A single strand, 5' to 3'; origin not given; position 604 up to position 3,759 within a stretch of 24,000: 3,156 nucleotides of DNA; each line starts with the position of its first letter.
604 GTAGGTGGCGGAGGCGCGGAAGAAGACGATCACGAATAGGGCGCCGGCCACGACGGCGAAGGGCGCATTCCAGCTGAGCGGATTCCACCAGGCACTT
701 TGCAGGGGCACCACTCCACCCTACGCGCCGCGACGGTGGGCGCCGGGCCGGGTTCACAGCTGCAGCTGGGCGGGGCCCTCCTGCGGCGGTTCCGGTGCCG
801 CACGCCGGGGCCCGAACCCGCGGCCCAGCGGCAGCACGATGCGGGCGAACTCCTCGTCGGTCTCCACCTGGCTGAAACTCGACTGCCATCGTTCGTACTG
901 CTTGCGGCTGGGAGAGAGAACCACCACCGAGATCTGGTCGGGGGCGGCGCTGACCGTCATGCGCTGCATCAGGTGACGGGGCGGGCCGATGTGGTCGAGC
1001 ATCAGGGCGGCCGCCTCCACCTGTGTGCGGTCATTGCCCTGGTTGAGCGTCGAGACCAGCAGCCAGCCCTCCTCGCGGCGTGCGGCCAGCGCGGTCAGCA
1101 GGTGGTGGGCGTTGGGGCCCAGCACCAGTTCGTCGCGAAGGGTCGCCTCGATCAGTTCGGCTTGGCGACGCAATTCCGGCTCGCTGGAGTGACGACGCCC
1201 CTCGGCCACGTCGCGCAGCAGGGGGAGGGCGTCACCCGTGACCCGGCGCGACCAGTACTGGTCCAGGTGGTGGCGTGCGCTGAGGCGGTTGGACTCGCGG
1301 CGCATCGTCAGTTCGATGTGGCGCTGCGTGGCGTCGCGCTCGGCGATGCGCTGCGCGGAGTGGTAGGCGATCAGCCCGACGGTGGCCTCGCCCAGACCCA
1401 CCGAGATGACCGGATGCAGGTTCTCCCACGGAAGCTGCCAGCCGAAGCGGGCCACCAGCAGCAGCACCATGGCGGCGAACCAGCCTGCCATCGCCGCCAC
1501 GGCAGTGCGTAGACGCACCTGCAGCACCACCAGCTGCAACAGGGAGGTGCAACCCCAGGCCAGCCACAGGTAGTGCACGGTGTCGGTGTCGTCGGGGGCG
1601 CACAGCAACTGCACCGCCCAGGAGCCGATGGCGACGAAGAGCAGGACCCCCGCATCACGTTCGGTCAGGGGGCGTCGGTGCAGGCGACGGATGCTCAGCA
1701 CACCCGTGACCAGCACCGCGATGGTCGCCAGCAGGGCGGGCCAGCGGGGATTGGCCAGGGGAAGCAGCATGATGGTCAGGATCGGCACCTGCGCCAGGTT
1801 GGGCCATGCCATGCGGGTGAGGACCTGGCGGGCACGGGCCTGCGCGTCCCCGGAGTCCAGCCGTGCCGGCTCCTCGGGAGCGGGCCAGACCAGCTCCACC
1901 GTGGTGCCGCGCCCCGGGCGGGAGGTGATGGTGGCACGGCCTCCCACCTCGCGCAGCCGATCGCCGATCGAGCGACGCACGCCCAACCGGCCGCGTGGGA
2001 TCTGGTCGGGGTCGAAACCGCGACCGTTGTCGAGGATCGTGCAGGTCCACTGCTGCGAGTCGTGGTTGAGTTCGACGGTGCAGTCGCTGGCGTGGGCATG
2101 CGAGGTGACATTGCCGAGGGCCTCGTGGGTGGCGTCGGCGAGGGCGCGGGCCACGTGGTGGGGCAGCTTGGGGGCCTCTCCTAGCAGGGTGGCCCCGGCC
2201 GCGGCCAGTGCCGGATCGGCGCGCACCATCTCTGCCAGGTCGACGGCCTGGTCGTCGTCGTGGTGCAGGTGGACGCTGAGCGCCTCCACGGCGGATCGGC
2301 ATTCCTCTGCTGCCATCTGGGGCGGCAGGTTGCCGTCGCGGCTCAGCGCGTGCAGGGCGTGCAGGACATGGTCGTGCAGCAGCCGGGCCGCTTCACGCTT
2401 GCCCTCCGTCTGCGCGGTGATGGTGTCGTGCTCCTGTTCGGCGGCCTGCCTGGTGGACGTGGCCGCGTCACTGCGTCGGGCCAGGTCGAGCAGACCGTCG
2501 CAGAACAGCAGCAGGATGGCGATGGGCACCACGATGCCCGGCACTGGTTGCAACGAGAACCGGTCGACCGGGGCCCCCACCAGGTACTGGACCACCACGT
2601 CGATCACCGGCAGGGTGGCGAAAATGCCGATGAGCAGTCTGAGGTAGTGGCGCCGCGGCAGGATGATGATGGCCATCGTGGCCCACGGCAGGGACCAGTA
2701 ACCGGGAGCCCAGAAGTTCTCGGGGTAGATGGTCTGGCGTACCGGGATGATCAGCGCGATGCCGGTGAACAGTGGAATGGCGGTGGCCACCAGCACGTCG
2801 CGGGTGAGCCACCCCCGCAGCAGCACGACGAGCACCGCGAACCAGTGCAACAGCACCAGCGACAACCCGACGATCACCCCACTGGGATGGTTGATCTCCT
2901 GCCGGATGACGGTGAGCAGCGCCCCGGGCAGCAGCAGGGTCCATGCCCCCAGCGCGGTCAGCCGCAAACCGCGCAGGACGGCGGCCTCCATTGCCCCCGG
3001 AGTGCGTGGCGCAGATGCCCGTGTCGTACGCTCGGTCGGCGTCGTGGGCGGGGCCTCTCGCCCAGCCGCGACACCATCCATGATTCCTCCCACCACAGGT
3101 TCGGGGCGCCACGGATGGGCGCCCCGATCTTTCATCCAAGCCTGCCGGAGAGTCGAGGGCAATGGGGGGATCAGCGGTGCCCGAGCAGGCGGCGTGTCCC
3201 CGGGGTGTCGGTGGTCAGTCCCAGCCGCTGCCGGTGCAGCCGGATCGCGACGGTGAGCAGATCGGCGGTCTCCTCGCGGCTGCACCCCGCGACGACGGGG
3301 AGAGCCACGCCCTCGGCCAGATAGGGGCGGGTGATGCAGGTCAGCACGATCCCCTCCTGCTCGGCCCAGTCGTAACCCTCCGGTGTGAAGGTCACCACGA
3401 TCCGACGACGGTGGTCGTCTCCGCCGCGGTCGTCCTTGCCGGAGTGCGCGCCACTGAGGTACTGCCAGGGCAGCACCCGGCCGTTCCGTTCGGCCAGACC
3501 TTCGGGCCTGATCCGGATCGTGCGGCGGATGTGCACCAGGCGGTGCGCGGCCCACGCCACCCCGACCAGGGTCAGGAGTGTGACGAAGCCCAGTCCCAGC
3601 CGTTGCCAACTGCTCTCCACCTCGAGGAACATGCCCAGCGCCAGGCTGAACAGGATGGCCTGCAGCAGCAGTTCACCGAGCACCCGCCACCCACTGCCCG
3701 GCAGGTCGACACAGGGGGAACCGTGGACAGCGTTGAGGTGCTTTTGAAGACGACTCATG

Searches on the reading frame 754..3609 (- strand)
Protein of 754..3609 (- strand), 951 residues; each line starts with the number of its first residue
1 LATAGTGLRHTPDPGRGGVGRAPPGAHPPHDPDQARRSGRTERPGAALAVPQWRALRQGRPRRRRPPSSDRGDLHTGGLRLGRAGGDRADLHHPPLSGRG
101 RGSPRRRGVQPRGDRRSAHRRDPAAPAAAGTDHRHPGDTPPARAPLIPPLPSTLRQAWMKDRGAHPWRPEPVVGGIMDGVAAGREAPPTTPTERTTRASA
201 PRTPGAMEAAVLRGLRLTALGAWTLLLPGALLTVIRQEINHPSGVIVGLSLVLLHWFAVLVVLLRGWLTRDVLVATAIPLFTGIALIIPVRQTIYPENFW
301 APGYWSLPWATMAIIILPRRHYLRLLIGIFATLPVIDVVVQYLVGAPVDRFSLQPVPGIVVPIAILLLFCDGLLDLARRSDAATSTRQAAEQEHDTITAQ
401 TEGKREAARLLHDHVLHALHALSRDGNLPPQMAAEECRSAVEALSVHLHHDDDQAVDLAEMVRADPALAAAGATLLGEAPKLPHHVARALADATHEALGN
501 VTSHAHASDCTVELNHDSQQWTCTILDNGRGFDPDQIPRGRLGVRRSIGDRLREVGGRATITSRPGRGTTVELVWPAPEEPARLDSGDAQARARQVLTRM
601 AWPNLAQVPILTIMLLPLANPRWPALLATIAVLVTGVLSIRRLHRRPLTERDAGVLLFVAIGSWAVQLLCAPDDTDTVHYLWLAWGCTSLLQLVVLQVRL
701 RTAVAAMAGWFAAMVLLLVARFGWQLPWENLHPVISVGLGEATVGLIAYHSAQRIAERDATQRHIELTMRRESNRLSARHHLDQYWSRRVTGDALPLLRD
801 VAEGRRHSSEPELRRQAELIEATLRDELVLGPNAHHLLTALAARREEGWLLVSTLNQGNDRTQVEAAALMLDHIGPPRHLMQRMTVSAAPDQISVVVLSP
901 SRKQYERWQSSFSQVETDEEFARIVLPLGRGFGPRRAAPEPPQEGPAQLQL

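Call 44: search_protein_families(library=pfam, proteins=[window:754-3609:-], max_evalue=0.001)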
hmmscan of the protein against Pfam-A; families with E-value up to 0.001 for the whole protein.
window:754-3609:- (951 aa): 2 families
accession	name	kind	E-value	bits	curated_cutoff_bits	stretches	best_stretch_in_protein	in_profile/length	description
PF02518.31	HATPase_c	-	1e-10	42.5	26.4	1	488-578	4-110/111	Histidine kinase-, DNA gyrase B-, and HSP90-like ATPase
PF13581.12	HATPase_c_2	-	1.6e-05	25.4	27.4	1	478-550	20-92/127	Histidine kinase-like ATPase domain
